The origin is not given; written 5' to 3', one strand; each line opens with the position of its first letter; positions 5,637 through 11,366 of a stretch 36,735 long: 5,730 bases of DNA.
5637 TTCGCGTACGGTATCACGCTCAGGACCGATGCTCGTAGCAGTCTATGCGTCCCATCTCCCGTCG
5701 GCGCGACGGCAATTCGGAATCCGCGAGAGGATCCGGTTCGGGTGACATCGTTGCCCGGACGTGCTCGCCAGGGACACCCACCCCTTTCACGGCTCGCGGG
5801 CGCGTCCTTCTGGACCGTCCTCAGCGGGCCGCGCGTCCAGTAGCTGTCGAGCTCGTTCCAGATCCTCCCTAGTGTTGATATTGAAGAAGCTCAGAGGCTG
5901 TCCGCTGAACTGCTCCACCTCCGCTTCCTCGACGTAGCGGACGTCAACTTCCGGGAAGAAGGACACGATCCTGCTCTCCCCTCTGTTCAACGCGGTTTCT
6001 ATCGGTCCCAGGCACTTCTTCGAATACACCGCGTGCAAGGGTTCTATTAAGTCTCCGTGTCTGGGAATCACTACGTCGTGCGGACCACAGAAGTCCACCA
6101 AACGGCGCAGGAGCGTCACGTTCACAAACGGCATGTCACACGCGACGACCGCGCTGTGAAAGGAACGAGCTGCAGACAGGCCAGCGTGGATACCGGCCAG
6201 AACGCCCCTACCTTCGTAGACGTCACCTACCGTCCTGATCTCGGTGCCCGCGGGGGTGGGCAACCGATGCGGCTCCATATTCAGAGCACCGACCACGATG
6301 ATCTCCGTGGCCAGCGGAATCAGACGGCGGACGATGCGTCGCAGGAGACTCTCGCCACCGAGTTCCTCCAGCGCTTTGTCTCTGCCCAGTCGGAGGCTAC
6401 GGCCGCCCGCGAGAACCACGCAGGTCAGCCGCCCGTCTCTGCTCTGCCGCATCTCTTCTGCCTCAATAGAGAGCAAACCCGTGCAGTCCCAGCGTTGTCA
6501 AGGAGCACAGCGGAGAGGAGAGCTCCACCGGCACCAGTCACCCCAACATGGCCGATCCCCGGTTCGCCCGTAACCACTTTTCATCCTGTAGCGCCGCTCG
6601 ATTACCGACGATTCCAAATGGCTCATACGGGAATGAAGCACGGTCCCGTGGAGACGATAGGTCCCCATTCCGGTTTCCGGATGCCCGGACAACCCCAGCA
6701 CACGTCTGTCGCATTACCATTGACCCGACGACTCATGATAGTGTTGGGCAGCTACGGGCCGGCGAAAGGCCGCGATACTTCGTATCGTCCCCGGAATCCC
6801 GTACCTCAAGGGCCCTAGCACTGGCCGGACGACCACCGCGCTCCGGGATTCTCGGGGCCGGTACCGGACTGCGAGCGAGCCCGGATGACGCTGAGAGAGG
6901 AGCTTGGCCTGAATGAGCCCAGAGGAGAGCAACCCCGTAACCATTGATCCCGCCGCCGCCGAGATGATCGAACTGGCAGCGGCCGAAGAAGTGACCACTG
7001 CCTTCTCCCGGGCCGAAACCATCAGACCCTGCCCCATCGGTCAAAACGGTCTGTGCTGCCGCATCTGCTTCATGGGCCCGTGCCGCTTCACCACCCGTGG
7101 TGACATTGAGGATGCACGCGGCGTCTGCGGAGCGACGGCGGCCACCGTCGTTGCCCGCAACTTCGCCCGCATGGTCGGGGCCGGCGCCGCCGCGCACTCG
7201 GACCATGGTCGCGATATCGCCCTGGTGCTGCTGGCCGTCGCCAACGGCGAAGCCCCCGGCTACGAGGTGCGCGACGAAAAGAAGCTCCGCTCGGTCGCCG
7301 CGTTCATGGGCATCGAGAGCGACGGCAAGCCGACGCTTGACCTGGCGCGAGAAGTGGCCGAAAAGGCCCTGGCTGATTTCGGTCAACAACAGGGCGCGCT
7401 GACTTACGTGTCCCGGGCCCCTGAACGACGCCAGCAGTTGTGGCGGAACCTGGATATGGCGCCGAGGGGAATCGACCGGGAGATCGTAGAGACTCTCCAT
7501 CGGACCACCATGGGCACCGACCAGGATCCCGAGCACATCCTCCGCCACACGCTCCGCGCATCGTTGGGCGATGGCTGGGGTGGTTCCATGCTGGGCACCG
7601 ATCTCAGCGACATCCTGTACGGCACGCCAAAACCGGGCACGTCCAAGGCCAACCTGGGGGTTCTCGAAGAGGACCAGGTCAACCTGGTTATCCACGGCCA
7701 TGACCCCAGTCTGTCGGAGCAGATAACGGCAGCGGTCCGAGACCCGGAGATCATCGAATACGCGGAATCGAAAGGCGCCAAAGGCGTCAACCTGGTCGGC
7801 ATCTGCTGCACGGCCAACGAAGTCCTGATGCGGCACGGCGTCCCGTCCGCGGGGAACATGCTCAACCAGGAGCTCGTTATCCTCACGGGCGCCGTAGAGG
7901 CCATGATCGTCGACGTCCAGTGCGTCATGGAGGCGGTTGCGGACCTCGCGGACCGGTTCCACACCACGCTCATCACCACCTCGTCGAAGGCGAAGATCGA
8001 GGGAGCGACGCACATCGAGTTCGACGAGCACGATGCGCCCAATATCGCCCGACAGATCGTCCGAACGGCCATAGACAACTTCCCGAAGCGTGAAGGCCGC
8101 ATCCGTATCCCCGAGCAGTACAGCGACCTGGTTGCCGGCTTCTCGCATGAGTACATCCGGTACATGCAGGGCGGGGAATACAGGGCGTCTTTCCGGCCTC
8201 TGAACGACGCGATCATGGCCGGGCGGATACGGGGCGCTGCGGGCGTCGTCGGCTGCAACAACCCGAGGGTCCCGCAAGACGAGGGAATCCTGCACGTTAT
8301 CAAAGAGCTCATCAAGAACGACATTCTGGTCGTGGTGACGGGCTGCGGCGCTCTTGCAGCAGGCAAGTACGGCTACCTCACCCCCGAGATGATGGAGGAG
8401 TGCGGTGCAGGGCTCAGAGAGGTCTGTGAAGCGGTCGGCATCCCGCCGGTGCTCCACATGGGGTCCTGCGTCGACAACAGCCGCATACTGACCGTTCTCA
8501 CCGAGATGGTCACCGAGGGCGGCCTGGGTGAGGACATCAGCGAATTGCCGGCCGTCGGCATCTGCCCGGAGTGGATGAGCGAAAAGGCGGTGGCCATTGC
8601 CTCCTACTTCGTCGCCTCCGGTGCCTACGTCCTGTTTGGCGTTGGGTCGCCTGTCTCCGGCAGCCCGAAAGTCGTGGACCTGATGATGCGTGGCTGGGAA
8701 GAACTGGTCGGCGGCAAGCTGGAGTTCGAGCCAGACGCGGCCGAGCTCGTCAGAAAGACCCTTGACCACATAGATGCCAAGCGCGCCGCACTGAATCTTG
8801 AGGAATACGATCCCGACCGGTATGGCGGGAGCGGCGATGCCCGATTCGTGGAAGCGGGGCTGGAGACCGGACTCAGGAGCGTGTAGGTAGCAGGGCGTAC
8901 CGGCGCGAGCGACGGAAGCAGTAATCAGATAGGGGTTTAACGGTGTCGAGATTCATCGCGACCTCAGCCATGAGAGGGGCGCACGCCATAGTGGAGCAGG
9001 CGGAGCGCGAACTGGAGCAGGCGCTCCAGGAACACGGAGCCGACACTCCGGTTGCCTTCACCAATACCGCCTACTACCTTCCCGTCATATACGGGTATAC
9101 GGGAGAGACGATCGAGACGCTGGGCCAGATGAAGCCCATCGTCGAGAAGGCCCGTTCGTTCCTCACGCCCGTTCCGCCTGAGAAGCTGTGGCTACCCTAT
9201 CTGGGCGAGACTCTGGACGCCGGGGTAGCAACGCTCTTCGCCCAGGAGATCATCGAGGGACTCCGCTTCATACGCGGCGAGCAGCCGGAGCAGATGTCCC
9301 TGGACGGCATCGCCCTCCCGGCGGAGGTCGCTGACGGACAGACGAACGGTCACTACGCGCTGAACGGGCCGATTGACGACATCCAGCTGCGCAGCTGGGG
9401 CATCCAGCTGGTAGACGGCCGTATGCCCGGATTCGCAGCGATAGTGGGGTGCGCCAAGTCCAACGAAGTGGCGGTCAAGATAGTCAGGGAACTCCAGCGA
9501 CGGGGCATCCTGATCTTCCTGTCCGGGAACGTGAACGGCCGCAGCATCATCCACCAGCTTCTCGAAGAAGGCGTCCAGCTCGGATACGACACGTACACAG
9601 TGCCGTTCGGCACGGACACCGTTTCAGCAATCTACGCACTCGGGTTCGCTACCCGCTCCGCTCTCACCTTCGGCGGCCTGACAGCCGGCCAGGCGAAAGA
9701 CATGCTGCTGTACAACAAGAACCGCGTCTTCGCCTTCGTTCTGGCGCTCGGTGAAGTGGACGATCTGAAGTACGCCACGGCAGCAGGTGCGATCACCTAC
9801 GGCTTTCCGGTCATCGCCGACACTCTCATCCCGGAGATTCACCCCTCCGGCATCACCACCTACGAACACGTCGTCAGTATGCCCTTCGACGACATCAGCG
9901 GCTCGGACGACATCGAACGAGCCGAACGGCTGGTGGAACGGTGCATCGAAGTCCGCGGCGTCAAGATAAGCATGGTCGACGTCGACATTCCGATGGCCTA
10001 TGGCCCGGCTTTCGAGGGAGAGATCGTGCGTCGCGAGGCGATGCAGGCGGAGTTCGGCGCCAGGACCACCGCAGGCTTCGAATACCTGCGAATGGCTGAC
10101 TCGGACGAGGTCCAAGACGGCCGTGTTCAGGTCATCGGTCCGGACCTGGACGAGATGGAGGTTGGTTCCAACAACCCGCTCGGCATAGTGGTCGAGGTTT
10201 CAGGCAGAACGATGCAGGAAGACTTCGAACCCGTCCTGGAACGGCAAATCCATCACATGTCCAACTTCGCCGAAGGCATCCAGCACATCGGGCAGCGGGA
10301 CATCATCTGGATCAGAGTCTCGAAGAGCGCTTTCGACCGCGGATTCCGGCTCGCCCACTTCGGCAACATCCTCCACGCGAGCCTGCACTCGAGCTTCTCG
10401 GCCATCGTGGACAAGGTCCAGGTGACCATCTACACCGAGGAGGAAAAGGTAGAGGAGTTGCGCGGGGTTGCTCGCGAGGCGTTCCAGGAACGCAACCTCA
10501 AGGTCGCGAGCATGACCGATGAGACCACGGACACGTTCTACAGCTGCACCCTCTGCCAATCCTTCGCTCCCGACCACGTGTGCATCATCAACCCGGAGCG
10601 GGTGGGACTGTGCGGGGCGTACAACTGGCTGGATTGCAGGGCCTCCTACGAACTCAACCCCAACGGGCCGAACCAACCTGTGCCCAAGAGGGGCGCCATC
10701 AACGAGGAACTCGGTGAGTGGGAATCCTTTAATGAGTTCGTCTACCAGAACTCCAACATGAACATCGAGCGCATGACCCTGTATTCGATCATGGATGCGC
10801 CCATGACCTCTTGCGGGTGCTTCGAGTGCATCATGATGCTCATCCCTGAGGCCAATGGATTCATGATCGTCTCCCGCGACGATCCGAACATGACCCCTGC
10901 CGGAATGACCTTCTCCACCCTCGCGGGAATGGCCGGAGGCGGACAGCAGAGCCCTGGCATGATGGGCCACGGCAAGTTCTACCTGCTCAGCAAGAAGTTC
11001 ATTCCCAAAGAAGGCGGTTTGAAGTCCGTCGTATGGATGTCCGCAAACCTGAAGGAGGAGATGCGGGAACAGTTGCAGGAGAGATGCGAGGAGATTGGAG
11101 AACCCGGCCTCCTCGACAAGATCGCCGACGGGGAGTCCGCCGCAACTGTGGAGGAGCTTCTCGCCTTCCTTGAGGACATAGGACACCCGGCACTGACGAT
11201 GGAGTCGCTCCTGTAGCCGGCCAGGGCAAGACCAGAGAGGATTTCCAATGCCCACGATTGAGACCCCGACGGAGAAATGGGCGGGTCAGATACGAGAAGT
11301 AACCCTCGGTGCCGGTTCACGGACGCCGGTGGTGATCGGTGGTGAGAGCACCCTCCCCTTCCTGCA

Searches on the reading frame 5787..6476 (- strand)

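Call 68: search_protein_families(library=pfam, proteins=[window:5787-6476:-], max_evalue=0.00001)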
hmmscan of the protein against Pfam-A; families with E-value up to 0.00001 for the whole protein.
window:5787-6476:- (229 aa): 1 family
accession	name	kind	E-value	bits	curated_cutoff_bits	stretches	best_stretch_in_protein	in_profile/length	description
PF12804.13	NTP_transf_3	-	4.3e-34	118.5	27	1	19-171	1-154/160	MobA-like NTP transferase domain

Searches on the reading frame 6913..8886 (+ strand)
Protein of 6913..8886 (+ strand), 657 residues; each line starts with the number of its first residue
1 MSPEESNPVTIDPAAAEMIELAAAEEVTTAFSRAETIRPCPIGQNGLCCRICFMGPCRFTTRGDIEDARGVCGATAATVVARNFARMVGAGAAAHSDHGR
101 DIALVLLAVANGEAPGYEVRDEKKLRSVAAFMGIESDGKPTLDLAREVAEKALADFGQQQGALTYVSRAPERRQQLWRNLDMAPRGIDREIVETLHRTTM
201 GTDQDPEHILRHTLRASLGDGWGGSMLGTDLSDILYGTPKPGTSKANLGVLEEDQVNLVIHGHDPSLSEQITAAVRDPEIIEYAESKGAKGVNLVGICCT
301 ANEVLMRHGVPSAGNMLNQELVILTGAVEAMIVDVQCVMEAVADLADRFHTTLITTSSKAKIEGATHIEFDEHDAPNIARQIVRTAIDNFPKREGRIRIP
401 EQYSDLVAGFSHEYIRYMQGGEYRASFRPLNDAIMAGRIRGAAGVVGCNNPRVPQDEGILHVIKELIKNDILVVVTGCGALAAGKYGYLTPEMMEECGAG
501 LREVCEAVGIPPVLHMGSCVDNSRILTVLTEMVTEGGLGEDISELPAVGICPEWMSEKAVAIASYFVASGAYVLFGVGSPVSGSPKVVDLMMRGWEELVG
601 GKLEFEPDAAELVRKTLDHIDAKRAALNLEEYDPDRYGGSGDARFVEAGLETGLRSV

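Call 68: search_protein_families(library=pfam, proteins=[window:6913-8886:+], max_evalue=0.00001)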
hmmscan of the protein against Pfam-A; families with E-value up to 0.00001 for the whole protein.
window:6913-8886:+ (657 aa): 1 family
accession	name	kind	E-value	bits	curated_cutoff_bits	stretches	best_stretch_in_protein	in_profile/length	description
PF03063.25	Prismane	-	1.7e-166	555.3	27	1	47-609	1-512/513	Prismane/CO dehydrogenase family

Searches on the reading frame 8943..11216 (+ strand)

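Call 68: search_protein_families(library=pfam, proteins=[window:8943-11216:+], max_evalue=0.00001)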
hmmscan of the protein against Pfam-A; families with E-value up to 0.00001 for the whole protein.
window:8943-11216:+ (757 aa): 3 families
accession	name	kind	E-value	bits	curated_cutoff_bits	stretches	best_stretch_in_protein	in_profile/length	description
PF19436.4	ACS_CODH_B_C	-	4.4e-112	374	25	1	514-757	1-245/245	ACS/CODH beta subunit C-terminal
PF03598.20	CdhC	-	2.6e-64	216.3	24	1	349-503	1-155/155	CO dehydrogenase/acetyl-CoA synthase complex beta subunit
PF18537.6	CODH_A_N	-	2e-26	92.2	32.2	1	21-110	1-83/83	Carbon monoxide dehydrogenase subunit alpha N-terminal domain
